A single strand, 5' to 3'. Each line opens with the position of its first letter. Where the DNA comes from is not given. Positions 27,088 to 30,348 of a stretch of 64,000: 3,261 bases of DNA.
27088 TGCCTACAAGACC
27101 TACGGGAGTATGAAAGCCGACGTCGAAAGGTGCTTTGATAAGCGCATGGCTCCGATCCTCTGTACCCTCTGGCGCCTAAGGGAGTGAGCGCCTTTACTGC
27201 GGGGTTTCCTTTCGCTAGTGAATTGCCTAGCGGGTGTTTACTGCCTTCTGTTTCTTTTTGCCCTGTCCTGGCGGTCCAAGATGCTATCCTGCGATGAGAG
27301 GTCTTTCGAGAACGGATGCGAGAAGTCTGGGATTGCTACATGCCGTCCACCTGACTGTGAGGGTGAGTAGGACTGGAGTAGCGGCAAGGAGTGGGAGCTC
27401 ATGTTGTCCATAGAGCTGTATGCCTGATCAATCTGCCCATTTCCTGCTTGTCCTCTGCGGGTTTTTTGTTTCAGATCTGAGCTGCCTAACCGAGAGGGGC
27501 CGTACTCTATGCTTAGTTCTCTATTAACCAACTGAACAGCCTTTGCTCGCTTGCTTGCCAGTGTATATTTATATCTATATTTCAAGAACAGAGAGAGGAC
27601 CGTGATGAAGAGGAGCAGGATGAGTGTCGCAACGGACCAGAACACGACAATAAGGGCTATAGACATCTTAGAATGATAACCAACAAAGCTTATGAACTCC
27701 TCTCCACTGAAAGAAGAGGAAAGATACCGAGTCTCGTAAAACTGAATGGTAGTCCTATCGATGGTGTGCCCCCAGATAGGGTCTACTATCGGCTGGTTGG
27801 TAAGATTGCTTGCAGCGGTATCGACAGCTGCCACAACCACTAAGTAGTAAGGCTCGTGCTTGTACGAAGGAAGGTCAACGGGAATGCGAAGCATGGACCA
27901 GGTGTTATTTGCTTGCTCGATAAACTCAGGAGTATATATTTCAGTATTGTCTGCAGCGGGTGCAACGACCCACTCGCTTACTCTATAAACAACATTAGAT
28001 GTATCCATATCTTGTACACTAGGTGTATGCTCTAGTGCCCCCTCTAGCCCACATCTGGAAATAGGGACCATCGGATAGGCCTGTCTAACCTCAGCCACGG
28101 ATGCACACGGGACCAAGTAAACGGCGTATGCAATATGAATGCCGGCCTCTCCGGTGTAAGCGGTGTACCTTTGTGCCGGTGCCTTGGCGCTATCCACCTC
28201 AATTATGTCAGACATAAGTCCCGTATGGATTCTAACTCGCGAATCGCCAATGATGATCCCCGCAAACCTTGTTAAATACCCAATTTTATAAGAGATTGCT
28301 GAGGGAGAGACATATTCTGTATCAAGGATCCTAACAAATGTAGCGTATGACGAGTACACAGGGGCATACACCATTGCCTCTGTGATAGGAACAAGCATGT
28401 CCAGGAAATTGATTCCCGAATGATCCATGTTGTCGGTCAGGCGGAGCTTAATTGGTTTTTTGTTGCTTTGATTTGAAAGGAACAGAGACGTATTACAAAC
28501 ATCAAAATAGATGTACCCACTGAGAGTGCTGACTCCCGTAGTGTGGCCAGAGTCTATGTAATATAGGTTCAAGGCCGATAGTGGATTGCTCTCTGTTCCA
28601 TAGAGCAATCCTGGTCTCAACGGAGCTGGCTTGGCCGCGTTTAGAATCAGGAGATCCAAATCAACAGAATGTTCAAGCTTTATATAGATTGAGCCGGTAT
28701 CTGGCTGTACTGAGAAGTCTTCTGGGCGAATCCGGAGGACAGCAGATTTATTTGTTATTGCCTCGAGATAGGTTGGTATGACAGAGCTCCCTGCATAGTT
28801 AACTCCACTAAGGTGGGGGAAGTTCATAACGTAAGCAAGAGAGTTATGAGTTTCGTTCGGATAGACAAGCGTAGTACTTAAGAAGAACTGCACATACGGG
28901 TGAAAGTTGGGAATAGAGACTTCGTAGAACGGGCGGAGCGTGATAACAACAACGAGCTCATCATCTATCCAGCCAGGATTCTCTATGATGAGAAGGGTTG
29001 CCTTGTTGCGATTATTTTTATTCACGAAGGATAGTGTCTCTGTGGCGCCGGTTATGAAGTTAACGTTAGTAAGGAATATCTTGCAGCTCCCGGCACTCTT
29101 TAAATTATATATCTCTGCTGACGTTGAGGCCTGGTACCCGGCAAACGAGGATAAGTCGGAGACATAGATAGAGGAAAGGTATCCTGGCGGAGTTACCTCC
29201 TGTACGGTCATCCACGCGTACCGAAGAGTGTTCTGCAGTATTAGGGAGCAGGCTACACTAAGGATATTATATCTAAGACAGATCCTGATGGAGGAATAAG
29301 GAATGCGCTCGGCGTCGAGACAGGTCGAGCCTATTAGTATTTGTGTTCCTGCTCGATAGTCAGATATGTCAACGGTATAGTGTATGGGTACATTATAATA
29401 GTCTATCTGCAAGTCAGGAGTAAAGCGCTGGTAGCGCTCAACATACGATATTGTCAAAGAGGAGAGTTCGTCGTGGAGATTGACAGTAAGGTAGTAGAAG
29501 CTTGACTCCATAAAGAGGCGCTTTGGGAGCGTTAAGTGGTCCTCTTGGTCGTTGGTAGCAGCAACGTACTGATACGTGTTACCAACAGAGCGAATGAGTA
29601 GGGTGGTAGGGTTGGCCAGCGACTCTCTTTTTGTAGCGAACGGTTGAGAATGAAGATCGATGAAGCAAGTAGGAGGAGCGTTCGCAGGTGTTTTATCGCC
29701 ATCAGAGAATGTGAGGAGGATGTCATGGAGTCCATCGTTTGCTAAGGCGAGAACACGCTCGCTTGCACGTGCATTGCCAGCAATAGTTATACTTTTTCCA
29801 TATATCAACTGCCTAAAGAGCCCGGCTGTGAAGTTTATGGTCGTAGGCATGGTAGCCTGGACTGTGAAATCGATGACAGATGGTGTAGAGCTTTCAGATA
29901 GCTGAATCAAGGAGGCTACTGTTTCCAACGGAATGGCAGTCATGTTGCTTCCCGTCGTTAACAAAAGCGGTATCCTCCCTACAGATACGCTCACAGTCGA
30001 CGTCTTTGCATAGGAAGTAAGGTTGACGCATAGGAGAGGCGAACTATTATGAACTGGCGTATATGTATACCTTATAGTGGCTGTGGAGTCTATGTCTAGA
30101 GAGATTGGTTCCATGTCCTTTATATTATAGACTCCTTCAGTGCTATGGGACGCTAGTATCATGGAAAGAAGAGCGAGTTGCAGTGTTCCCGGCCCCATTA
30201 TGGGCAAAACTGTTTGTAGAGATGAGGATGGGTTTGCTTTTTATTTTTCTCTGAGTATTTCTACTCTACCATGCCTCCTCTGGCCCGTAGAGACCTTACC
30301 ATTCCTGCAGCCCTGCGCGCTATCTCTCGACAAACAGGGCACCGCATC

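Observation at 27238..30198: Large type I membrane glycoprotein of unknown family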

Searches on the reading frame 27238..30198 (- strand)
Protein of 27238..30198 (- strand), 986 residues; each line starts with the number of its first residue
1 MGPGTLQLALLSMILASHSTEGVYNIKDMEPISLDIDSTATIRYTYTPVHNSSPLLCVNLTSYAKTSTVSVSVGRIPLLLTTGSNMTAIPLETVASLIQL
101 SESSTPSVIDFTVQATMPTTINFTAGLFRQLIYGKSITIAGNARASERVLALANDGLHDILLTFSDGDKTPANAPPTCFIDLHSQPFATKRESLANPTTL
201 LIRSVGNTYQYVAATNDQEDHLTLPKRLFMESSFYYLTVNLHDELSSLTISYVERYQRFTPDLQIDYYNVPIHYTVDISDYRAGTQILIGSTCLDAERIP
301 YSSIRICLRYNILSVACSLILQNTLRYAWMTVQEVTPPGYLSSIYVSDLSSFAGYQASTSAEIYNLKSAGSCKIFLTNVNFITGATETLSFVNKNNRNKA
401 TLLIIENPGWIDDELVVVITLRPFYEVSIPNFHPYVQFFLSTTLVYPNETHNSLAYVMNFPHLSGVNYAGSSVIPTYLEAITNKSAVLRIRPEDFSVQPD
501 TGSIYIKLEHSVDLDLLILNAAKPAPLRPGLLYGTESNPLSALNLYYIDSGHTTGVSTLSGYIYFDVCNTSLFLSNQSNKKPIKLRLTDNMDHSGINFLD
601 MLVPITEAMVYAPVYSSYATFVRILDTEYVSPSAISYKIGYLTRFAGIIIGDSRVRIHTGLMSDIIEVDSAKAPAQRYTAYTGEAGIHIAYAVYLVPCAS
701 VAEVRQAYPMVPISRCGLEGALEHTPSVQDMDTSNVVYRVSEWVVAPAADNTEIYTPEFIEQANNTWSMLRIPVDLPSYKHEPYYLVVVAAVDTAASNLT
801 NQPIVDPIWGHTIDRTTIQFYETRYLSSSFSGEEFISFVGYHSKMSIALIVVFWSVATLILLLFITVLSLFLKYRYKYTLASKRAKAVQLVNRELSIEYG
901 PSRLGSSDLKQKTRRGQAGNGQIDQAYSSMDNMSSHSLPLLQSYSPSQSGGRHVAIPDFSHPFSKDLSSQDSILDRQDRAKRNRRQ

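Call 4: search_protein_families(library=pfam, proteins=[window:27238-30198:-], max_evalue=10)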
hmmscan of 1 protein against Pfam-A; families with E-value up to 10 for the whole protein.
window:27238-30198:- (986 aa): 0 families

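Call 5: search_solved_structures(query=window:27241-30198:-, max_evalue=10)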
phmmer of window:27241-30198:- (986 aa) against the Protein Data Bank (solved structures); distinct sequences matched with E-value up to 10: 0.

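Call 6: find_homologous_proteins(query=window:27241-30198:-, max_evalue=0.001)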
Query window:27241-30198:- (986 aa): 5 proteins with E <= 0.001 among 8000 candidates.
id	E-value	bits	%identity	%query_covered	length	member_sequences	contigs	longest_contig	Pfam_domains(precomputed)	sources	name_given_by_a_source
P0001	0.0e+0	2203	100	100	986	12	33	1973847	-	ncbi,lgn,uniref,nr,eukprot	ncbi:hypothetical protein GL50803_00137755 [Giardia duodenalis]|uniref:Uncharacterized protein n=1 T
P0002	0.0e+0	1824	82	100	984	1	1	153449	-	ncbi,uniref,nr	ncbi:Hypothetical protein GLP15_897 [Giardia lamblia P15]|uniref:Uncharacterized protein n=1 Tax=Gia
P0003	0.0e+0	1540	72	99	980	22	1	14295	-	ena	-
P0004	0.0e+0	1364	64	98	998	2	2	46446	-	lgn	-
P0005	0.0e+0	1338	65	97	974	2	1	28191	-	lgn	-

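Call 19: predict_structure(alignment_id=A1)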
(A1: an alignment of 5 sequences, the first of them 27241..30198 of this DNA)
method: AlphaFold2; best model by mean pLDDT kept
length: 986 residues; sequences in the alignment: 5
mean_pLDDT: 32.7   pTM: 0.28
mean pLDDT of the five models: 32.7, 32.1, 30.9, 30.2, 29.4
residues with pLDDT >= 90: 0; 70-90: 19; 50-70: 126; < 50: 841
segments of 3 or more residues with pLDDT < 50: 1-31, 47-65, 83-106, 125-134, 145-149, 153-157, 167-177, 184-191, 205-208, 217-222, 229-236, 253-690, 694-737, 741-853, 877-986
pLDDT, mean of each block of 10 residues (from residue 1): 36 27 24 60 55 35 51 57 43 40 49 67 41 50 50 49 55 44 43 59 55 52 48 44 58 36 21 23 23 22 21 21 22 23 21 22 20 22 23 21 23 25 21 20 20 20 21 21 23 25 23 22 22 22 27 24 24 27 38 32 29 27 31 21 20 24 31 25 34 45 31 29 26 38 41 25 27 39 41 30 24 25 21 21 29 61 74 56 32 26 24 23 23 23 23 23 26 35 38
secondary structure, 60 per line:
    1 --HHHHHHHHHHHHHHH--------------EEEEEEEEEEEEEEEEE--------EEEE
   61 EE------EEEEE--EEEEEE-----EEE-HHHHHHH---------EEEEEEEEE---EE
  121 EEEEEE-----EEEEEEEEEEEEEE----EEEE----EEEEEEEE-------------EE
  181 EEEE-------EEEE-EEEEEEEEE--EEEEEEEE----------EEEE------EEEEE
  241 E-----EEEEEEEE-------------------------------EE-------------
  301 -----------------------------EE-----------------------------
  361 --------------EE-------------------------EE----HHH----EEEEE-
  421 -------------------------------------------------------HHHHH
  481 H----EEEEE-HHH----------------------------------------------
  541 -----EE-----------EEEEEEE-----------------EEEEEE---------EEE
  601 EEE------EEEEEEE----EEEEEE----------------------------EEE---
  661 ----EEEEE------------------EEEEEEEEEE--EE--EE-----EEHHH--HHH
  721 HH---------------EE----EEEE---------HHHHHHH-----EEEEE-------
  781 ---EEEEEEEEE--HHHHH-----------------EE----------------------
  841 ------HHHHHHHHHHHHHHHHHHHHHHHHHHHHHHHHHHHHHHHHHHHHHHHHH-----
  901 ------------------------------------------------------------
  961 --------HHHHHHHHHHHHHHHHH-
elements in order (helices of 4 or more, strands of 3 or more residues): H3-17 E32-48 E57-62 E69-73 E76-81 E87-89 H91-97 E107-115 E119-126 E132-145 E150-153 E158-165 E179-184 E192-195 E197-205 E208-215 E226-229 E236-241 E247-254 E415-419 H476-481 E486-490 E559-565 E583-588 E598-603 E610-616 E621-626 E655-657 E665-669 E688-697 H718-722 E744-747 H757-763 E769-773 E784-792 H795-799 H847-895 H969-985
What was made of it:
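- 27994..29085 (-): Ectodomain region D2, residues 372-735. Fold unknown. It ends in an indel-rich linker that carries a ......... insertion in one orthologue. AlphaFold pLDDT 20-45 (call 19).
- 27241..27582 (-): Cytoplasmic tail, residues 873-986. It is basic and Ser-rich, with invariant short motifs: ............, SSMDNM, LPL, YSPSQ, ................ AlphaFold gives no confident structure here (call 19).
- On FN3 / class II cytokine-receptor-like module (for residues 736-843): AlphaFold pLDDT is below 50 here (call 19).
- Tried and rejected: AlphaFold on the full length with the 5-sequence alignment gave pLDDT 32.7 (call 19).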

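Call 22: find_encoding_contigs(protein=P0004, flank=8000, max_places=3)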
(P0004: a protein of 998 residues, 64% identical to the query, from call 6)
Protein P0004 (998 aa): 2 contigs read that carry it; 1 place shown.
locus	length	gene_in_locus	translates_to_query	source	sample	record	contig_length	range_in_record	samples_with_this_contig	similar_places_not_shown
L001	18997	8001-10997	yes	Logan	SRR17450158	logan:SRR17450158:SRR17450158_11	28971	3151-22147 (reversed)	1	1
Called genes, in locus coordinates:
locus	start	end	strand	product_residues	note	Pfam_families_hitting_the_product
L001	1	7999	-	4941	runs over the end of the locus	?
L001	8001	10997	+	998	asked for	-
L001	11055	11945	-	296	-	PF00191:Annexin, PF22293:ANXE1_4th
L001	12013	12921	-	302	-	PF00191:Annexin (weak), PF22293:ANXE1_4th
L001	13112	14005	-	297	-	PF00191:Annexin (faint), PF22293:ANXE1_4th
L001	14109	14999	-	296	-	PF00191:Annexin (faint), PF22293:ANXE1_4th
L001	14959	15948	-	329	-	PF19327:Ap4A_phos_N, PF09830:ATP_transf (weak)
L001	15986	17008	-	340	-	-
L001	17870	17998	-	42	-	-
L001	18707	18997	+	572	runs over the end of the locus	PF25168:Beta-prop_WDR36-Utp21_2nd (weak), PF23381:Beta-prop_IFT122_1st, PF24807:WD40_CDC20-Fz, PF24814:WD40_Prp19, PF25171:Beta-prop_WDR36-Utp21_1st, PF25173:Beta-prop_WDR3_1st, PF25174:Beta-prop_THOC3, PF25174:Beta-prop_THOC3, +12 more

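Call 23: search_protein_representatives(protein=window:27241-30198:-)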
Query: 986 residues. Proteins with E-value up to 0.001 (for the whole library): 2; up to 1e-10: 2; up to 1e-30: 2. The best 2 are listed.
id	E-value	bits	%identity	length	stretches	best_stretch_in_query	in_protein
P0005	0.0e+00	1338.0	66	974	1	29-985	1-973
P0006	1.8e-52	195.0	98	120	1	719-811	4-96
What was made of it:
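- phmmer against 1.84 billion representatives finds only G. duodenalis-complex sequences (call 23).
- Tried and rejected: Exhaustive phmmer over 1.84 billion representatives (call 23).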

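Call 24: find_homologous_proteins(query=A1, max_evalue=1)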
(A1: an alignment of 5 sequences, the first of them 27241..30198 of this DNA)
Query A1 (5 sequences) (986 aa, profile of the alignment): 5 proteins with E <= 1 among 8000 candidates.
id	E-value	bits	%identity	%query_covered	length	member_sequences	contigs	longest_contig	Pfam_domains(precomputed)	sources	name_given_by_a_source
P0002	0.0e+0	2018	82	100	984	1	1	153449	-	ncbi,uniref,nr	ncbi:Hypothetical protein GLP15_897 [Giardia lamblia P15]|uniref:Uncharacterized protein n=1 Tax=Gia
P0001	0.0e+0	2016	100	100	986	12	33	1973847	-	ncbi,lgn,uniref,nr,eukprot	ncbi:hypothetical protein GL50803_00137755 [Giardia duodenalis]|uniref:Uncharacterized protein n=1 T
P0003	0.0e+0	1975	72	99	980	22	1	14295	-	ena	-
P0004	0.0e+0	1972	64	98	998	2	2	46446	-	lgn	-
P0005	0.0e+0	1918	65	97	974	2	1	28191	-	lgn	-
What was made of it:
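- Tried and rejected: Word-indexed search with the sequence and with the profile (calls 6, 24).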

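Call 25: search_solved_structures(query=A1, max_evalue=10, show_alignments=2)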
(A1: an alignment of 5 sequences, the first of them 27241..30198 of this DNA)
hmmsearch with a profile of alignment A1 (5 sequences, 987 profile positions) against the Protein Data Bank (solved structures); distinct sequences matched with E-value up to 10: 1.
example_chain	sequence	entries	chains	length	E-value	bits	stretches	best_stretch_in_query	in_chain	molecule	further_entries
3ayf_A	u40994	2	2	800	1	10.3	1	812-882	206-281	Nitric oxide reductase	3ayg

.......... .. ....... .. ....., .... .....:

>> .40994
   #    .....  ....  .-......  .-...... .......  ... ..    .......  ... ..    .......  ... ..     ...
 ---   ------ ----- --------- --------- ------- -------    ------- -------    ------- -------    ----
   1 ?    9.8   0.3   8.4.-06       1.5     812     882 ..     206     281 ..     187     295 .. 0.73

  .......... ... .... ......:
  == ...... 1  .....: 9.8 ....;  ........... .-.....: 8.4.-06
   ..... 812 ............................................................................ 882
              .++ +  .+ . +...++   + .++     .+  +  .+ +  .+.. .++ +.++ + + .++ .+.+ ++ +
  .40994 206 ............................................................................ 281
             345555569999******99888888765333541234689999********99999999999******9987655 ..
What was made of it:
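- On HAP2/GCS1 fusogens: No PDB hit for the single sequence or the profile (calls 5, 25).
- No PDB sequence or profile hit of any kind to a fusogen (calls 5, 25).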

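Call 31: fold_search(model_id=the predicted structure, library=pdb)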
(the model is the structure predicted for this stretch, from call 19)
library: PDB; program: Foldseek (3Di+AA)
matches with E <= 10: 811; with E <= 0.001: 0
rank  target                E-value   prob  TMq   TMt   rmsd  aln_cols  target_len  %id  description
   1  4iug_A                1.4e-03  0.82  0.06  0.07  15.9       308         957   10  Crystal structure of beta-galactosidase from Aspergillus oryzae in complex with galactose (released 2013-07-31)
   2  3dem_A                3.4e-03  0.69  0.07  0.19  25.9       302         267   10  CUB1-EGF-CUB2 domain of HUMAN MASP-1/3 (released 2008-07-01)
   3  4aqb_A                4.4e-03  0.44  0.06  0.15  27.0       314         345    9  MBL-Ficolin Associated Protein-1, MAP-1 aka MAP44 (released 2012-08-08)
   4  9en2_A                7.3e-03  0.72  0.07  0.22  16.1       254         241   10  Crystal structure of the metalloproteinase enhancer PCPE-1 complexed with nanobodies VHH-H4 and VHH-I5 (released 2024-07-03)
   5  7ah9_5N               8.1e-03  0.08  0.04  0.06  29.3       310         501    8  Substrate-engaged type 3 secretion system needle complex from Salmonella enterica typhimurium - SpaR state 1 (released 2021-03-17)
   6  3k46_B                8.9e-03  0.51  0.06  0.09  16.6       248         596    8  Crystal structure of full-length E. coli beta-glucuronidase (released 2010-11-17)
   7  1tg7_A                1.3e-02  0.44  0.06  0.06  16.4       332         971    9  Native structure of beta-galactosidase from Penicillium sp. (released 2004-11-02)
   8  4xup_B                1.3e-02  0.41  0.07  0.18  23.5       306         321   10  Structure of the N-terminal CBM22-1-CBM22-2 tandem domain from Paenibacillus barcinonensis Xyn10C (released 2015-06-03)
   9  4jkl_A                1.4e-02  0.41  0.06  0.09  18.4       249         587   10  Crystal Structure of Streptococcus agalactiae beta-glucuronidase in space group P21212 (released 2014-09-17)
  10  3k46_A                1.5e-02  0.54  0.06  0.10  21.4       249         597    9  Crystal structure of full-length E. coli beta-glucuronidase (released 2010-11-17)
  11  6v1v_B                1.6e-02  0.33  0.07  0.08  17.4       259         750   11  VIP3B (VIP3B_2160) adapted for crystallization (released 2019-12-18)
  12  5ifp_A                1.7e-02  0.66  0.08  0.08  17.3       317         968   11  STRUCTURE OF BETA-GALACTOSIDASE FROM ASPERGILLUS NIGER (released 2017-04-19)
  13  4xup_D                1.7e-02  0.38  0.08  0.19  22.2       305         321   10  Structure of the N-terminal CBM22-1-CBM22-2 tandem domain from Paenibacillus barcinonensis Xyn10C (released 2015-06-03)
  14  4jkk                  2.1e-02  0.35  0.06  0.09  18.6       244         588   10  Crystal Structure of Streptococcus agalactiae beta-glucuronidase in space group I222 (released 2014-09-17)
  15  6v1v_A                2.5e-02  0.33  0.07  0.08  17.2       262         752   11  VIP3B (VIP3B_2160) adapted for crystallization (released 2019-12-18)
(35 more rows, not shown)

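Call 38: search_protein_families(library=pfam, alignment_id=A1, max_evalue=10)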
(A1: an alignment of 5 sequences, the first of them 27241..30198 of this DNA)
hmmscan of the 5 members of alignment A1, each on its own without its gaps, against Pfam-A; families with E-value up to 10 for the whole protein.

A. member 1, window:27241-30198:- (986 aa): 0 families

B. families by the number of members that match (of 5 scanned): 6 families
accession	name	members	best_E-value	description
PF10003.15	DUF2244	2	0.011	Integral membrane protein (DUF2244)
PF16492.10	Cadherin_C_2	1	0.0062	Cadherin cytoplasmic C-terminal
PF21153.3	NSUN5_N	1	0.045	NOL1/NOP2/Sun domain family member 5, N-terminal domain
PF05887.16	Trypan_PARP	1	0.061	Procyclic acidic repetitive protein (PARP)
PF03356.20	Pox_LP_H2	1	0.21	Viral late protein H2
PF25184.1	YxzE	1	0.25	YxzE-like putative bacteriocin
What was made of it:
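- On Giardia VSP (Pfam PF03302): No Pfam hit at E<=10 (calls 4, 38).
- On HAP2/GCS1 fusogens: No Pfam family at E<=10 in any of five orthologues (calls 4, 38).
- On Housekeeping ER/Golgi glycoproteins (nicalin, nicastrin, ribophorins/OST, EMC1, NOMO, PIG-T, sortilin): Only chance-level hits for orthologues, such as DUF2244 on the TM (calls 4, 38).
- Closest known: HAP2/GCS1 class II gamete fusogens. Different: No Pfam or PDB sequence match to HAP2 (calls 4, 5, 25, 38).
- No Pfam family at E<=10 for any of five orthologues (calls 4, 38). Pfam returned no family for any orthologue at E<=10 (calls 4, 38). No Vps10/sortilin or any other Pfam family was matched (calls 4, 38).
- Tried and rejected: Pfam on the target and on all five orthologues (calls 4, 38).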

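Call 39: search_protein_families(library=ncbifam, alignment_id=A1, max_evalue=10)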
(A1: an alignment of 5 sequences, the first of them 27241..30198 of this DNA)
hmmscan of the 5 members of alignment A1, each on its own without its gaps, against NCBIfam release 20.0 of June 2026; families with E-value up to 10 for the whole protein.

A. member 1, window:27241-30198:- (986 aa): 0 families

B. families by the number of members that match (of 5 scanned): 3 families
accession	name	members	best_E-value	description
TIGR02976.1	phageshock_pspB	2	0.12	envelope stress response membrane protein PspB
NF038220.1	IcmT_TraK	1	0.45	IcmT/TraK family protein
TIGR04561.1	membra_charge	1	0.57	TIGR04561 family membrane protein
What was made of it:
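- Tried and rejected: NCBIfam (call 39).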

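Call 42: find_encoding_contigs(protein=P0002, flank=3000, max_places=2)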
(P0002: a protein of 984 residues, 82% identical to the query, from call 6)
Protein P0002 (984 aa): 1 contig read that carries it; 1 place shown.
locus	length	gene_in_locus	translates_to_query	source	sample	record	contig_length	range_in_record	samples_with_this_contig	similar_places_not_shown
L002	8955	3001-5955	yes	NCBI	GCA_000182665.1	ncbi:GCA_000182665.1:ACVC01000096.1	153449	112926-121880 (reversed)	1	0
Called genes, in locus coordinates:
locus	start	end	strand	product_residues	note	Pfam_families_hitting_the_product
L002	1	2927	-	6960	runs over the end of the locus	-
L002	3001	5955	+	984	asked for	-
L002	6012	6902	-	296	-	PF00191:Annexin, PF22293:ANXE1_4th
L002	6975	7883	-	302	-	PF00191:Annexin (weak), PF22293:ANXE1_4th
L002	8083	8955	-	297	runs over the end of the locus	PF00191:Annexin (faint), PF22293:ANXE1_4th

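Call 43: find_encoding_contigs(protein=P0003, flank=3000, max_places=2)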
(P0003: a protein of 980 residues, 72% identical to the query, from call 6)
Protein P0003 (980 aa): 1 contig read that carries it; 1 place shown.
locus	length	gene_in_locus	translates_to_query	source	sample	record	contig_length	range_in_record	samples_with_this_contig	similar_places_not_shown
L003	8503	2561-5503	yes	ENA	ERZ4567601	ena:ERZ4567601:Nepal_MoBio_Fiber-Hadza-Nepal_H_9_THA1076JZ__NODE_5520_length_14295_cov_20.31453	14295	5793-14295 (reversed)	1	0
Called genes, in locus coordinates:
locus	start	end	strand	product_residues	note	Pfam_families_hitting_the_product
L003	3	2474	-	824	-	?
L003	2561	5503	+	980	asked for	-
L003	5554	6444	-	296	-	PF00191:Annexin, PF22293:ANXE1_4th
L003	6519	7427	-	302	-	PF00191:Annexin (faint), PF22293:ANXE1_4th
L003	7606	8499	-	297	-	PF00191:Annexin (faint), PF22293:ANXE1_4th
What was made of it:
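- Conserved synteny: giant ORF, then target, then the alpha-giardin array (calls 22, 42, 43). Synteny is conserved (calls 22, 42, 43).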

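Call 60: find_related_loci(query=A1, collection=metagenome_contigs, flank=3000)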
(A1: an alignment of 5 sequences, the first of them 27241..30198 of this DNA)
Query A1 (986 aa) in metagenome_contigs; peptide patterns used: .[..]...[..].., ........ (x = any residue, [..] = any of these).
246 stretches matched a pattern, but none encodes a relative of the query by tblastn (E <= 1e-3).
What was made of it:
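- Tried and rejected: Degenerate-pattern scan of JGI metagenomes (call 60).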
